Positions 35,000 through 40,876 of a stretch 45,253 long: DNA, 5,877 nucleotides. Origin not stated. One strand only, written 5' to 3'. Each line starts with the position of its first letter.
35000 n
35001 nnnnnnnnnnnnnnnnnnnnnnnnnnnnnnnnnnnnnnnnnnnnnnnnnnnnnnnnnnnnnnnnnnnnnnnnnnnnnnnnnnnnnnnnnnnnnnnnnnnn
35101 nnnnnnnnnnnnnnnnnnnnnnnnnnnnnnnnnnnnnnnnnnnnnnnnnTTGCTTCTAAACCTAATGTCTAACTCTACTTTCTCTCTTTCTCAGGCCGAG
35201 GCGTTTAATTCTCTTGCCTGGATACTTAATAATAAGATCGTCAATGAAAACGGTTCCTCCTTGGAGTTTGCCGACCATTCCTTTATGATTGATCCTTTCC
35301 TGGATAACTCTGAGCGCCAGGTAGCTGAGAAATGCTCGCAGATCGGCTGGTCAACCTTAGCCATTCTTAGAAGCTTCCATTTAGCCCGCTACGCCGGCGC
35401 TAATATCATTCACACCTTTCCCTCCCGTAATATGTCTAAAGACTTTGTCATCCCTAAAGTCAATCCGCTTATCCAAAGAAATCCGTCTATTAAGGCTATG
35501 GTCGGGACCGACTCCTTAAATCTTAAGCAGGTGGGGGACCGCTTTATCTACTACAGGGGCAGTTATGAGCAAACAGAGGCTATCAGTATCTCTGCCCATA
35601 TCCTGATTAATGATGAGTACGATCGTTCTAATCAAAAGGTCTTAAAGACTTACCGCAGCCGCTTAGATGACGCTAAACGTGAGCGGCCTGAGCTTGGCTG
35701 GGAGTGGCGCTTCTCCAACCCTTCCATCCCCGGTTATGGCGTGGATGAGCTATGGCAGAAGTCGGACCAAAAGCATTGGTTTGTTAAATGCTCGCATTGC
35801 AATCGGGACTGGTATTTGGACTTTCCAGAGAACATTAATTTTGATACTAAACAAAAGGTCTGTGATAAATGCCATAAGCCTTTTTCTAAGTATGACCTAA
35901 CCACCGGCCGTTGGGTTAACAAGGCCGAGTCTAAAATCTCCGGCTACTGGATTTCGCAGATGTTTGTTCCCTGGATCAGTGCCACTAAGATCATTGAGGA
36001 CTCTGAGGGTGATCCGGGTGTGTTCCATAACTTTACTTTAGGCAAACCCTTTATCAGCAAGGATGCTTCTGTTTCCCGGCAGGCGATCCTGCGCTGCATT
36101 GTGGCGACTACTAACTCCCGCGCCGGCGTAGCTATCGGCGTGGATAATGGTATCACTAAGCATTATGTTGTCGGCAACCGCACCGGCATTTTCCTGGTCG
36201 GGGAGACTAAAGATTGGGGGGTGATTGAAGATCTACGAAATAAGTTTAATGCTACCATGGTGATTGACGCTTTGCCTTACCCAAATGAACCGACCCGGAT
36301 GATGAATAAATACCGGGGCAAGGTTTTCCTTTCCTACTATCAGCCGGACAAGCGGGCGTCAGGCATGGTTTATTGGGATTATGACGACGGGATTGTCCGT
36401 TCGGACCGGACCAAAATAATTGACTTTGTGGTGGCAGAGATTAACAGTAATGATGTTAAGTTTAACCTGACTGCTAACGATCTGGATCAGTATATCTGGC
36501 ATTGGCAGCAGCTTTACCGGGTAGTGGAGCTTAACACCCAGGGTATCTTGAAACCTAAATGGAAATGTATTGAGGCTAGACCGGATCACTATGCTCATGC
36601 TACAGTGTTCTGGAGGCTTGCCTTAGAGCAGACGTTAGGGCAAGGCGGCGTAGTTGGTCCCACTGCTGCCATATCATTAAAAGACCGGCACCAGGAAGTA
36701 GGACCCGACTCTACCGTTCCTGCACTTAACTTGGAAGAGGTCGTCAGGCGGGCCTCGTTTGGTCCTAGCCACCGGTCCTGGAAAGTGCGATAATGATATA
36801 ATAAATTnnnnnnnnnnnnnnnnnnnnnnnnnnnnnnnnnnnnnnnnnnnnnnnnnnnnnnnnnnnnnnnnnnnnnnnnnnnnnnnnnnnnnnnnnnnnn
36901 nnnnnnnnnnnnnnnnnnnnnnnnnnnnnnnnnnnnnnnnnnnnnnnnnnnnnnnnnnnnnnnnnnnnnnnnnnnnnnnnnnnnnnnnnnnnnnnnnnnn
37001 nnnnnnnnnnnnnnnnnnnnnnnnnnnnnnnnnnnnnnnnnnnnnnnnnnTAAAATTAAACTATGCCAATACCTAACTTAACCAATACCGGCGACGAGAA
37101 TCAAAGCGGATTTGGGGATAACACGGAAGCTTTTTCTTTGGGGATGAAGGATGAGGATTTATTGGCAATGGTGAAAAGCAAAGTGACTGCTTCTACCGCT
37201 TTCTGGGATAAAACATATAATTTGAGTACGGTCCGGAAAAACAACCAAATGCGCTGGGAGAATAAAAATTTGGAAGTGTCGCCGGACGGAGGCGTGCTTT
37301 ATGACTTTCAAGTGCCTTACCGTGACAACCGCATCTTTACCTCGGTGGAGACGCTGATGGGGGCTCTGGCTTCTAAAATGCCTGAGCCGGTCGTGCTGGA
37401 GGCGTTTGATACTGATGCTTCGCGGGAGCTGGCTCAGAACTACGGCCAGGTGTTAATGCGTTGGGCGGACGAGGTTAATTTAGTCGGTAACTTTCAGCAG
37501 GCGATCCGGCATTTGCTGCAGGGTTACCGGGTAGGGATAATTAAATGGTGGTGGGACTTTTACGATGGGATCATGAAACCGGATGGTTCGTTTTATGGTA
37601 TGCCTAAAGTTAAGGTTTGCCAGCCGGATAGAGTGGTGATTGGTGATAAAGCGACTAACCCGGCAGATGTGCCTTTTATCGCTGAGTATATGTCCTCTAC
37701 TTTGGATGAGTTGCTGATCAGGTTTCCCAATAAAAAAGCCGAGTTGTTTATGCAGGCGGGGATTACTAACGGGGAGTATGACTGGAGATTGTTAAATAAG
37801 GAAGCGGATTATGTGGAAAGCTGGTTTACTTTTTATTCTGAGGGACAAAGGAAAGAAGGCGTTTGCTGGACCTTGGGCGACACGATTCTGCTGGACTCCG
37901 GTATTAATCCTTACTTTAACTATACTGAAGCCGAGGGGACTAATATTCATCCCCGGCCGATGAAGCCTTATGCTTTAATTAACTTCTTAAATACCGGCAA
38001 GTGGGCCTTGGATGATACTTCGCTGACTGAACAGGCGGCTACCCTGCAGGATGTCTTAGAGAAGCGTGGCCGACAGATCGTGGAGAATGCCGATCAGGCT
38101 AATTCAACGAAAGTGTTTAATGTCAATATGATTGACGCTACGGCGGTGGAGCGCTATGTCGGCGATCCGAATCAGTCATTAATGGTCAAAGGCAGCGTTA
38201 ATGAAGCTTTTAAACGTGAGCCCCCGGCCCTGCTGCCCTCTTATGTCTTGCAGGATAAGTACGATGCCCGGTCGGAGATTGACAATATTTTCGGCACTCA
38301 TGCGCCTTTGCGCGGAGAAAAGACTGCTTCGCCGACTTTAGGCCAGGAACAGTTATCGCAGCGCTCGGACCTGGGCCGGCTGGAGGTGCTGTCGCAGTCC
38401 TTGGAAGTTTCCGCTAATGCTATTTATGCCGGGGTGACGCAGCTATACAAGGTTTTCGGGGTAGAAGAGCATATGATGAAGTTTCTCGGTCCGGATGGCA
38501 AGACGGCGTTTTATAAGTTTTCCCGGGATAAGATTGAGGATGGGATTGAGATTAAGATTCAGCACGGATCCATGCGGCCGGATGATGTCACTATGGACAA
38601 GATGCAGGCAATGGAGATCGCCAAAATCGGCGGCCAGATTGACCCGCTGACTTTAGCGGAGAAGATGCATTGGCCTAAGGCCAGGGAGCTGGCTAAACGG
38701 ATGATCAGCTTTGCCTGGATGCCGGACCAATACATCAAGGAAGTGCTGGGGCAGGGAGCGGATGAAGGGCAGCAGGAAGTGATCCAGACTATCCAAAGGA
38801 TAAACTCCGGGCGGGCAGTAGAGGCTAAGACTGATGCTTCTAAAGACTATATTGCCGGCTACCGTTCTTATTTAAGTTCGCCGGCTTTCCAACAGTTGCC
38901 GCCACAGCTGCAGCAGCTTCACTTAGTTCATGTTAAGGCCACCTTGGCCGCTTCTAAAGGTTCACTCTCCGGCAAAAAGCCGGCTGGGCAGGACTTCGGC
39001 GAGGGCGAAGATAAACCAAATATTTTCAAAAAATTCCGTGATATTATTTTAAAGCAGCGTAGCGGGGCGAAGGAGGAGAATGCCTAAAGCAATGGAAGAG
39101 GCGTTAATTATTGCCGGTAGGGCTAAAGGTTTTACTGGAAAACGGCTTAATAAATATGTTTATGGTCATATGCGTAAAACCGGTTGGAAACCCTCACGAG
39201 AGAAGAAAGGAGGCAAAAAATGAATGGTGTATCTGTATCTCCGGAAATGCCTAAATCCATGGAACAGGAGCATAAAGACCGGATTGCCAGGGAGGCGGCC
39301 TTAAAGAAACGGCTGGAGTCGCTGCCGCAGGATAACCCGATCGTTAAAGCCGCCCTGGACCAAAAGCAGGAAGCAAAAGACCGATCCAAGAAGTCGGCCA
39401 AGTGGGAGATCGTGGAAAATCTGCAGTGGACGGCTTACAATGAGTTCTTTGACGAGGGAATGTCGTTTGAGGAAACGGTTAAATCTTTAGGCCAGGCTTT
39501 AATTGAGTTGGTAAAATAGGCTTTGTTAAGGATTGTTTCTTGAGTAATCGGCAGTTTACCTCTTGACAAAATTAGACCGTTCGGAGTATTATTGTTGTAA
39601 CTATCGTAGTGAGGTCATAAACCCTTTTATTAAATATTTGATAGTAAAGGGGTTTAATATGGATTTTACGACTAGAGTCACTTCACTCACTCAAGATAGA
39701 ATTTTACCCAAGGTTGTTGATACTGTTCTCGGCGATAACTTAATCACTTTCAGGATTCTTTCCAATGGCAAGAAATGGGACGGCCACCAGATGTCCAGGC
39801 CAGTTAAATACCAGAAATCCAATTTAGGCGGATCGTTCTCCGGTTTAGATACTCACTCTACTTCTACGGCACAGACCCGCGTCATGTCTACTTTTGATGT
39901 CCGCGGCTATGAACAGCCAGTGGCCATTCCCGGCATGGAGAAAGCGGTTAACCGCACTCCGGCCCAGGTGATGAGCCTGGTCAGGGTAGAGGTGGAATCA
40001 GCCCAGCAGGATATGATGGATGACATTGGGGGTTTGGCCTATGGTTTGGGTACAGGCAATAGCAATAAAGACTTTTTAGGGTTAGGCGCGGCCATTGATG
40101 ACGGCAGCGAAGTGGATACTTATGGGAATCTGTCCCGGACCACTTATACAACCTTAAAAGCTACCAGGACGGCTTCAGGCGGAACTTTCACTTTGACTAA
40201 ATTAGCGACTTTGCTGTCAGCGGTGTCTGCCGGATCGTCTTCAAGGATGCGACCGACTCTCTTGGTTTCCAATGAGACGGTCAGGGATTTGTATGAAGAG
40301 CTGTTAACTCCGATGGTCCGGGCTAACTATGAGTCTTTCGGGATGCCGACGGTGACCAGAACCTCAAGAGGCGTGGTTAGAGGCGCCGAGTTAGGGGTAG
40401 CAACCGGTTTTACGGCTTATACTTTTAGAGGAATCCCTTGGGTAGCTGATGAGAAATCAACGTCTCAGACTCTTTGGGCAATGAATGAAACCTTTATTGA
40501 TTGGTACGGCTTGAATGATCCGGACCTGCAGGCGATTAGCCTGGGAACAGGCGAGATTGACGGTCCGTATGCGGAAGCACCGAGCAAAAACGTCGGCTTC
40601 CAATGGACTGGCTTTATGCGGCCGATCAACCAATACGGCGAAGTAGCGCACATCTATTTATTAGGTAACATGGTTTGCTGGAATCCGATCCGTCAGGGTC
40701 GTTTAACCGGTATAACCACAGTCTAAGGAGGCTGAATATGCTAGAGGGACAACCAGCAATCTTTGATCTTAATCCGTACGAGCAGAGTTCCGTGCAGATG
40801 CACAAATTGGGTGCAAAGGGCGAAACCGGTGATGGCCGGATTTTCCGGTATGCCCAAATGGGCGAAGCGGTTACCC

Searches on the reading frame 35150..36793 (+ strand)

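Call 6: search_protein_families(library=phrogs, proteins=[window:35150-36793:+], max_evalue=0.001)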
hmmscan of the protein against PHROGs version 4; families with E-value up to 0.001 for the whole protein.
window:35150-36793:+ (547 aa): 3 families
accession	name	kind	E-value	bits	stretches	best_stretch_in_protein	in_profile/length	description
phrog_675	-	head and packaging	3e-85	287.6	1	21-496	24-551/576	terminase large subunit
phrog_12876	-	head and packaging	2.7e-21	77.3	2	96-225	6-131/235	terminase large subunit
phrog_15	-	head and packaging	3.3e-17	63.1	2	187-304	540-687/1330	terminase large subunit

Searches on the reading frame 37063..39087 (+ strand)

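Call 6: search_protein_families(library=phrogs, proteins=[window:37063-39087:+], max_evalue=0.001)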
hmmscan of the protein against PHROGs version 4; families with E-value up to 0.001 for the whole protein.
window:37063-39087:+ (674 aa): 1 family
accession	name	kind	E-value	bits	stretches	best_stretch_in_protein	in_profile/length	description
phrog_156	-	head and packaging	2.9e-08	33.6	1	83-248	58-218/681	portal protein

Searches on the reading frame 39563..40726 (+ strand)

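Call 6: search_protein_families(library=phrogs, proteins=[window:39563-40726:+], max_evalue=0.001)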
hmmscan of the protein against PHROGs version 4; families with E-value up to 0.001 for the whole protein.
window:39563-40726:+ (387 aa): 2 families
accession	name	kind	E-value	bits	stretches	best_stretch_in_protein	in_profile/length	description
phrog_9953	-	head and packaging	1.9e-45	156.7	1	42-383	15-328/329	major head protein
phrog_14242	-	head and packaging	1e-06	28.7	1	164-319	210-344/396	major head protein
